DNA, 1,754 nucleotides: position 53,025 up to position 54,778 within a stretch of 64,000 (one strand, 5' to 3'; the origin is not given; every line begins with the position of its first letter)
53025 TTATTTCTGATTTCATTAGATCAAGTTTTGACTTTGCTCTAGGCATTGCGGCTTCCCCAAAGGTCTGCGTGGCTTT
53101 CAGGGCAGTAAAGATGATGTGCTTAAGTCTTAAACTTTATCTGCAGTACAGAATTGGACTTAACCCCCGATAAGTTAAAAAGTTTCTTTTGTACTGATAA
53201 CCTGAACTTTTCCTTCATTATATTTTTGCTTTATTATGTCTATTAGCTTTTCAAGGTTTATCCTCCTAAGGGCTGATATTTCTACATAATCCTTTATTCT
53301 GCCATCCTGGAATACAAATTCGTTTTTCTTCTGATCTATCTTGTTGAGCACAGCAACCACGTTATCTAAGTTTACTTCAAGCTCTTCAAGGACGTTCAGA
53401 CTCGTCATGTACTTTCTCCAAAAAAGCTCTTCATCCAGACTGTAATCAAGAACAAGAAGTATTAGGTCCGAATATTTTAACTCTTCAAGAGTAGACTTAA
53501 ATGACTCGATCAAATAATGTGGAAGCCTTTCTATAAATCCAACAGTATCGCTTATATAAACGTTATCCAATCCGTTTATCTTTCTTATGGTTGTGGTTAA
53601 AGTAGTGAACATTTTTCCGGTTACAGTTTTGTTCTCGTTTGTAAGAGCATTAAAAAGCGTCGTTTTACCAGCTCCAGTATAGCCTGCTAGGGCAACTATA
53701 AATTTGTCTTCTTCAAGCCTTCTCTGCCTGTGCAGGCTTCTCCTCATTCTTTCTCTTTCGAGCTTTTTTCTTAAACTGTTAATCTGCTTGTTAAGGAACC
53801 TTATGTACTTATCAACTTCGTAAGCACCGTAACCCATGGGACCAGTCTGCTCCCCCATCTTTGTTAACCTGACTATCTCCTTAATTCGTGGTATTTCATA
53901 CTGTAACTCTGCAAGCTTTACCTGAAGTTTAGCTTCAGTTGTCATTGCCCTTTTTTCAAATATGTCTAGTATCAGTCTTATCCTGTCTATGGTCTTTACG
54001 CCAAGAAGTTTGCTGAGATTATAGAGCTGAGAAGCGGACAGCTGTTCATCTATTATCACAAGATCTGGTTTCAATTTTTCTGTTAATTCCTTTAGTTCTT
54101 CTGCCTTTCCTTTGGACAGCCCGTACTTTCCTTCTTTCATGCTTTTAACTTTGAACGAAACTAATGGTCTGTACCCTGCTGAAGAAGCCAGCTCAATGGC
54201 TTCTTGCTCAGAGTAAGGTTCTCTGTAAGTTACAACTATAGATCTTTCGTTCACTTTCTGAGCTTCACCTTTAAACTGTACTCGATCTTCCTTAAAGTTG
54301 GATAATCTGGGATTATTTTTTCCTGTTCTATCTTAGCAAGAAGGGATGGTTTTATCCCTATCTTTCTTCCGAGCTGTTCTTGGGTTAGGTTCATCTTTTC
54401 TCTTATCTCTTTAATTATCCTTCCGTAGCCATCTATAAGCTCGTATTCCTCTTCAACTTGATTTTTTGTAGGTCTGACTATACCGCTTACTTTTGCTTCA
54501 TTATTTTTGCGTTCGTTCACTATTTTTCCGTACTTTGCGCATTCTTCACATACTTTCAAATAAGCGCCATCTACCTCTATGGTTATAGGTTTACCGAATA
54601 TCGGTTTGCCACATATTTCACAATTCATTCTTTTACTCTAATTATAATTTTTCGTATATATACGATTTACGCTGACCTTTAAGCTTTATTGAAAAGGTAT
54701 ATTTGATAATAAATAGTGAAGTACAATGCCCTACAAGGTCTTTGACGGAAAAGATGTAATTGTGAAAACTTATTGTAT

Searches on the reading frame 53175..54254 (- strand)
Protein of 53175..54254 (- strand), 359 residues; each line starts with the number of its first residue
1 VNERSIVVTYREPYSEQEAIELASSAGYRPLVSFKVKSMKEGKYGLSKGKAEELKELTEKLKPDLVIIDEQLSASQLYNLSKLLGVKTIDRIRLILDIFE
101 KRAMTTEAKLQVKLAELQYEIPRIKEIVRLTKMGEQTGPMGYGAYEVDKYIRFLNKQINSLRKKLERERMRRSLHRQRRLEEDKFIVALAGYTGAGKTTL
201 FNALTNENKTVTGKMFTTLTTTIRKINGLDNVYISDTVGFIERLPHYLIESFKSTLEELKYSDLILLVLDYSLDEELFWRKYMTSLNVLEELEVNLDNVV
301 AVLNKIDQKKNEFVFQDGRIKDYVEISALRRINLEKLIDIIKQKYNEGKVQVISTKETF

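Call 35: search_protein_families(library=pfam, proteins=[window:53175-54254:-], max_evalue=0.001)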
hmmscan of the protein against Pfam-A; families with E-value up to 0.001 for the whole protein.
window:53175-54254:- (359 aa): 7 families
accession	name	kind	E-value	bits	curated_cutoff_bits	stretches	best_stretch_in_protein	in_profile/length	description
PF13167.11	GTP-bdg_N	-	3.8e-20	72.7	25.4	1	17-99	5-88/89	GTP-binding GTPase N-terminal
PF01926.29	MMR_HSR1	-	2.8e-17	63.3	21.9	1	187-305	2-113/113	50S ribosome-binding GTPase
PF16360.10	GTP-bdg_M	-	5.2e-17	62.6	29.5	1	102-179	1-79/79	GTP-binding GTPase Middle Region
PF03193.22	RsgA_GTPase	-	1.3e-05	25.6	30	1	178-240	102-168/174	RsgA GTPase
PF00005.33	ABC_tran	-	4.8e-05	24.4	25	1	186-217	13-44/137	ABC transporter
PF16897.10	MMR_HSR1_Xtn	-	0.00038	20.8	35.2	1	298-342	57-101/106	C-terminal region of MMR_HSR1 domain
PF02421.24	FeoB_N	-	0.00055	19.9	27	1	187-312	3-121/156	Ferrous iron transport protein B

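Call 49: search_protein_families(library=ncbifam, proteins=[window:53175-54254:-], max_evalue=0.001)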
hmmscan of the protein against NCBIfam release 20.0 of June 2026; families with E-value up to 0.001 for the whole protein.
window:53175-54254:- (359 aa): 17 families
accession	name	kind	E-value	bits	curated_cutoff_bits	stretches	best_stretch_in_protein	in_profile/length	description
TIGR03156.1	GTP_HflX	equivalog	1.4e-85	287.4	216.75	1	14-343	17-349/351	GTPase HflX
NF008280.0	PRK11058.1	equivalog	3.3e-51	174.4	441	1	17-311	28-324/426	ribosome rescue GTPase HflX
TIGR03594.1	GTPase_EngA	equivalog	2.6e-16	59.7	306.7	2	186-350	2-165/432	ribosome biogenesis GTPase Der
NF000908.1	PRK00089.1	equivalog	3.6e-13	49.5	237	1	186-349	5-171/291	GTPase Era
NF003661.0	PRK05291.1-3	equivalog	1.1e-11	44.7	380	1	154-347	189-372/448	tRNA uridine-5-carboxymethylaminomethyl(34) synthesis GTPase MnmE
TIGR03918.1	GTP_HydF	equivalog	7.6e-11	41.5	325.55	1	184-348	7-170/392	[FeFe] hydrogenase H-cluster maturation GTPase HydF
TIGR00450.1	mnmE_trmE_thdF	equivalog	1.6e-09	37.4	252.6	1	153-347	181-365/446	tRNA uridine-5-carboxymethylaminomethyl(34) synthesis GTPase MnmE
TIGR00436.1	era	equivalog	2.9e-08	33.4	116.25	1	187-350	3-168/270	GTPase Era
TIGR02729.1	Obg_CgtA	equivalog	3.9e-08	32.7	280.25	1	187-344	160-327/329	Obg family GTPase CgtA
TIGR00231.1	small_GTP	domain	4.2e-08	33.1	42.5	1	186-342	5-163/164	GTP-binding protein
NF008956.1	PRK12299.1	equivalog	3.5e-07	29.5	300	1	187-345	161-325/327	GTPase ObgE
NF008955.0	PRK12297.1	equivalog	1.1e-06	27.9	406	1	187-353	162-336/429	GTPase ObgE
TIGR03608.1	L_ocin_972_ABC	subfamily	5.4e-05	22.8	254.85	0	185-241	25-81/206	putative bacteriocin export ABC transporter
NF000355.4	ribo_prot_ABC_F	equivalog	0.0001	21.3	380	1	182-256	26-77/499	ribosomal protection-like ABC-F family protein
NF006015.0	PRK08154.1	subfamily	0.00012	21.3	204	1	156-235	108-183/314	anaerobic benzoate catabolism transcriptional regulator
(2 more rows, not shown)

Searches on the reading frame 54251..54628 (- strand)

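Call 35: search_protein_families(library=pfam, proteins=[window:54251-54628:-], max_evalue=0.001)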
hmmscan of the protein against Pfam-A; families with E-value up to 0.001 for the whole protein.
window:54251-54628:- (125 aa): 4 families
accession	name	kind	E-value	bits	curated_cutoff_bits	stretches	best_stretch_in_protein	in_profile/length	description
PF01381.28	HTH_3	-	4.6e-12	46.2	23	1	72-123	1-52/55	Helix-turn-helix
PF12844.13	HTH_19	-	2.6e-10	40.5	30.2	1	69-115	1-47/64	Helix-turn-helix domain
PF13560.12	HTH_31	-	2.7e-06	28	27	1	69-114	3-49/64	Helix-turn-helix domain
PF13413.12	HTH_25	-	0.00062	20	24.6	0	73-104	3-34/62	Helix-turn-helix domain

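Call 49: search_protein_families(library=ncbifam, proteins=[window:54251-54628:-], max_evalue=0.001)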
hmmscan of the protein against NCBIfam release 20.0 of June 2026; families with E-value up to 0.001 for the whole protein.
window:54251-54628:- (125 aa): 6 families
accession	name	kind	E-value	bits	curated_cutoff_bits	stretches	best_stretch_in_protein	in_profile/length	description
TIGR00270.2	TIGR00270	equivalog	1e-34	119.6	110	1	2-124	1-132/159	multiprotein bridging factor aMBF1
NF041951.1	phage_RstR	subfamily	8.8e-07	29.2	80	1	71-121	6-56/108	RstR family transcriptional repressor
TIGR03830.1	CxxCG_CxxCG_HTH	subfamily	3.2e-06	26.9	61.8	1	15-108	25-106/127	type II TA system antitoxin MqsA family protein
NF007271.0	PRK09726.1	equivalog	4.6e-06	26.5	79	1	72-122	17-67/88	type II toxin-antitoxin system antitoxin HipB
TIGR03070.1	couple_hipB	subfamily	7.8e-06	25.8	71.65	1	69-105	4-40/58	type II toxin-antitoxin system Y4mF family antitoxin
NF007408.0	PRK09943.1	equivalog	0.00012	21.7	211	1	68-116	8-56/185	HTH-type transcriptional regulator PuuR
